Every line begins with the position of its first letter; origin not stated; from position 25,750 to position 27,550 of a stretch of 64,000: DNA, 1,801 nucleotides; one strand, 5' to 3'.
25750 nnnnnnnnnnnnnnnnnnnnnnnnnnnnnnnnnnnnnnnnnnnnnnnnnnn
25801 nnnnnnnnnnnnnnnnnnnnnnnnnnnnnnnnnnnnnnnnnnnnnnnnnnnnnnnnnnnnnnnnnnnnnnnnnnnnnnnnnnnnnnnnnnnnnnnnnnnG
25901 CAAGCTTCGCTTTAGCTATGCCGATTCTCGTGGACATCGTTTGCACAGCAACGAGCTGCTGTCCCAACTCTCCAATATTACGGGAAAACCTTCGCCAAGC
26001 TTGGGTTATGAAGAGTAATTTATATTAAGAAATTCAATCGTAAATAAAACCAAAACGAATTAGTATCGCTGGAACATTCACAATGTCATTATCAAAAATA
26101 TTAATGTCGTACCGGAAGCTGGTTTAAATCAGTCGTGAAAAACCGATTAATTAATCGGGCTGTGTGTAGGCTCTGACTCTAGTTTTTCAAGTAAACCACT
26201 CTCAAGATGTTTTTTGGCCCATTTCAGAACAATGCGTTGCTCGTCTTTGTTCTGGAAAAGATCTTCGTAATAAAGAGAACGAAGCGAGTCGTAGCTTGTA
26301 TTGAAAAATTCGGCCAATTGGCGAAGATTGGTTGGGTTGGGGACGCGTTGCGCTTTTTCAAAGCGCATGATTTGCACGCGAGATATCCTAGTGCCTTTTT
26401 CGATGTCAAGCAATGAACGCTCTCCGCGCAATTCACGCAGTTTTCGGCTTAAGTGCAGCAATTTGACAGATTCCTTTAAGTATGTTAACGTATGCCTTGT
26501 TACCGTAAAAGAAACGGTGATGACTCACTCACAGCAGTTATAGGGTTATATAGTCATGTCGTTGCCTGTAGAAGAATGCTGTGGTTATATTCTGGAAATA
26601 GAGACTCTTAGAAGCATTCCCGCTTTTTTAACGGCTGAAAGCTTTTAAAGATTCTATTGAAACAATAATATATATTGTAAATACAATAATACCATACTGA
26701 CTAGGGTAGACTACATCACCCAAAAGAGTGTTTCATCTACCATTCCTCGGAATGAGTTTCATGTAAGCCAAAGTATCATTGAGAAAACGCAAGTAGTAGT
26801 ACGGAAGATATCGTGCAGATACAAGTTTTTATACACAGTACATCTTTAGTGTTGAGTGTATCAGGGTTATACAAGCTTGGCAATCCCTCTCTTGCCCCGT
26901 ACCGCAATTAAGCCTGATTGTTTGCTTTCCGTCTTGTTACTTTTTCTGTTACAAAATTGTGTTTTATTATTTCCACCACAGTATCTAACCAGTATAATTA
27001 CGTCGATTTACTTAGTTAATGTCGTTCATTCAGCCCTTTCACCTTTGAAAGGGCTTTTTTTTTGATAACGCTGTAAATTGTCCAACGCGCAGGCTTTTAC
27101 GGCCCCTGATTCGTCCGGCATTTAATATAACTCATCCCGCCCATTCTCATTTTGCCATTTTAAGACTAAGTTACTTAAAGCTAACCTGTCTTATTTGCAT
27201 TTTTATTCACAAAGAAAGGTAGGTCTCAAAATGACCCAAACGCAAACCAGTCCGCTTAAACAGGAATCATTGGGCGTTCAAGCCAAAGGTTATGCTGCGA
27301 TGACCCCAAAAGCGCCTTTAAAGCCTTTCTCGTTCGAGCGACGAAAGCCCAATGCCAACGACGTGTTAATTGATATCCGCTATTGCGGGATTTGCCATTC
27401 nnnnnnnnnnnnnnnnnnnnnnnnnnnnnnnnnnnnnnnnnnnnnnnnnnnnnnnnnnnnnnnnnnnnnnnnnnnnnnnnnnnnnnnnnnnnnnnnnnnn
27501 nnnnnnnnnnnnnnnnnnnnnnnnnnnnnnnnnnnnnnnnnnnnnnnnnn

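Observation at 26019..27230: AT-rich islet with an XRE regulator and a ~570-nt ORF-poor stretch closed by a very strong intrinsic terminator, a candidate ncRNA locus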

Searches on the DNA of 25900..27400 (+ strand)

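Call 4: search_rna_families(source=window, start=25900, end=27400, threshold=evalue, max_evalue=10, show_alignments=3)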
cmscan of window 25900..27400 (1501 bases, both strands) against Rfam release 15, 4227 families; matches with E-value up to 10: 12.
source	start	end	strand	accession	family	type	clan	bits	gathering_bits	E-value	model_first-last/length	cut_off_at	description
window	27020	27062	+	RF02278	Betaproteobacteria_toxic_sRNA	Gene; sRNA;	-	25.8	50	0.013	1-64/64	no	Betaproteobacteria toxic small RNA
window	26959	27076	+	RF02579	tsr26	Gene; sRNA;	-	23.8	141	0.68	1-122/122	no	S. aureus tsr26 small RNA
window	26016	26094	-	RF01302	snoU36a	Gene; snRNA; snoRNA; CD-box;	CL00051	23.2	45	0.088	1-90/90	no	SnoRNA U36a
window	27022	27062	+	RF02837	anti-hemB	Gene; sRNA;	-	21.4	49.5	0.033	1-81/81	no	Burkholderia RNA 7 (anti-hemB)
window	26958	27069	+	RF00557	L10_leader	Cis-reg; leader;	-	20.4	44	1.3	1-138/138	no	Ribosomal protein L10 leader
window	26990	27074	+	RF02620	BSnc119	Gene; sRNA;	-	20.3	115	0.92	1-90/90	no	Brucella sRNA 119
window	26981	27065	+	RF02969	DUF3800-I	Gene; sRNA;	-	19.9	44.2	4.1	1-115/115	no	DUF3800-I RNA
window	27014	27059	+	RF02438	SpF51_sRNA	Gene; sRNA;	-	19.7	50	1.3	1-45/45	no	Streptococcus sRNA SpF51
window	26641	26724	-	RF00068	SNORD21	Gene; snRNA; snoRNA; CD-box;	-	17.4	63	8.2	1-95/95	no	Small nucleolar RNA SNORD21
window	27137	27265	+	RF00443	SNORA27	Gene; snRNA; snoRNA; HACA-box;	CL00032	17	64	5.2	1-127/127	no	Small nucleolar RNA SNORA27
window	25987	26054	-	RF00538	snoCD11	Gene; snRNA; snoRNA; CD-box;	-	16.7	60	8.8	1-75/75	no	Small nucleolar RNA CD11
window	26493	26561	+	RF02897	S808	Gene; sRNA;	-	11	76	8.9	1-255/255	no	Staphylococcus sRNA 808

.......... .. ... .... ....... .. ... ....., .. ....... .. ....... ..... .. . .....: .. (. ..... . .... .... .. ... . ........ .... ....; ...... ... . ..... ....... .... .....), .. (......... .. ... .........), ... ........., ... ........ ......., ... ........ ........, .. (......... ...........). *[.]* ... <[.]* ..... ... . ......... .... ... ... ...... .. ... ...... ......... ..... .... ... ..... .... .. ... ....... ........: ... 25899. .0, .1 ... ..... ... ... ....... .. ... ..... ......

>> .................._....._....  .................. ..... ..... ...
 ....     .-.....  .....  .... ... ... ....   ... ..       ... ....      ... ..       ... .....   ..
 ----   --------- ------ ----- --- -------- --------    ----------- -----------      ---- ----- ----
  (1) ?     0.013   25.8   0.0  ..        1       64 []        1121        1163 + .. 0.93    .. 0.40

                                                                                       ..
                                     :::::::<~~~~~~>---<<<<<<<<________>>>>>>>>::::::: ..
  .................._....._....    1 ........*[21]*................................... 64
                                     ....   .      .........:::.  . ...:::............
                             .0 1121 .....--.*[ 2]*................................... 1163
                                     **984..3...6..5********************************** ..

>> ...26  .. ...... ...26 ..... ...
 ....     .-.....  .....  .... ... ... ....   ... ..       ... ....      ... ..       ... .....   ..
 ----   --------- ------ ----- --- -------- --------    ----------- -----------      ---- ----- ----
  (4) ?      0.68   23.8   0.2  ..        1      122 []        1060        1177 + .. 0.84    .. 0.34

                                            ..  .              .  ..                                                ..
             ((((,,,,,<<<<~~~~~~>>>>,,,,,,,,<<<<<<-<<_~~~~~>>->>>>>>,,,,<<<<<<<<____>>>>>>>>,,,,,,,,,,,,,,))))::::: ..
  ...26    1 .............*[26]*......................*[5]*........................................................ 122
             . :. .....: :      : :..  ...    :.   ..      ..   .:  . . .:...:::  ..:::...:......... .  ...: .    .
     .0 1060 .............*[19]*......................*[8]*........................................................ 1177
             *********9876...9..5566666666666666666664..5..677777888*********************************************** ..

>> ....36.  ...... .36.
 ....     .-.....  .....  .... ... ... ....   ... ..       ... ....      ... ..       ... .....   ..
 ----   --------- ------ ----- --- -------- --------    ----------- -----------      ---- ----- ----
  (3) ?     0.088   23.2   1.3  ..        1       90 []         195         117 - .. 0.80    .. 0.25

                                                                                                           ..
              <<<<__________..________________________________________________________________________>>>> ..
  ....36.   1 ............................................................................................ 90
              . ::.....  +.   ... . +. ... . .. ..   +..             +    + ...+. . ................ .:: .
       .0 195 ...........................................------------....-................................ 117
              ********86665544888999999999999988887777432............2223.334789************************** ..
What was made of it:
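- On Any described RNA family (Rfam 15): The best sub-threshold match is 25.8 bits against 50, and it covers the terminator only (call 4).
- On Riboswitch or attenuator leader: No Rfam cis-regulatory family matches (call 4).
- Closest known: Betaproteobacteria toxic sRNA. Same: Only the terminator hairpin and the U-tail match (call 4).
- Rfam matches are below threshold and cover only the terminator hairpin (call 4).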

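Call 44: search_dna_similar(query=window:26019-27230:+, collection=phages, mode=distant, max_rows=5)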
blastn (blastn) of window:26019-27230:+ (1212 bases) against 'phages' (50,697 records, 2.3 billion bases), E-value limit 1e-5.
No match.

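Call 45: search_dna_similar(query=window:26019-27230:+, collection=plasmids, mode=distant, max_rows=5)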
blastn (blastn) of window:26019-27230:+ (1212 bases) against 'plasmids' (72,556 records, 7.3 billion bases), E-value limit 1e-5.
No match.
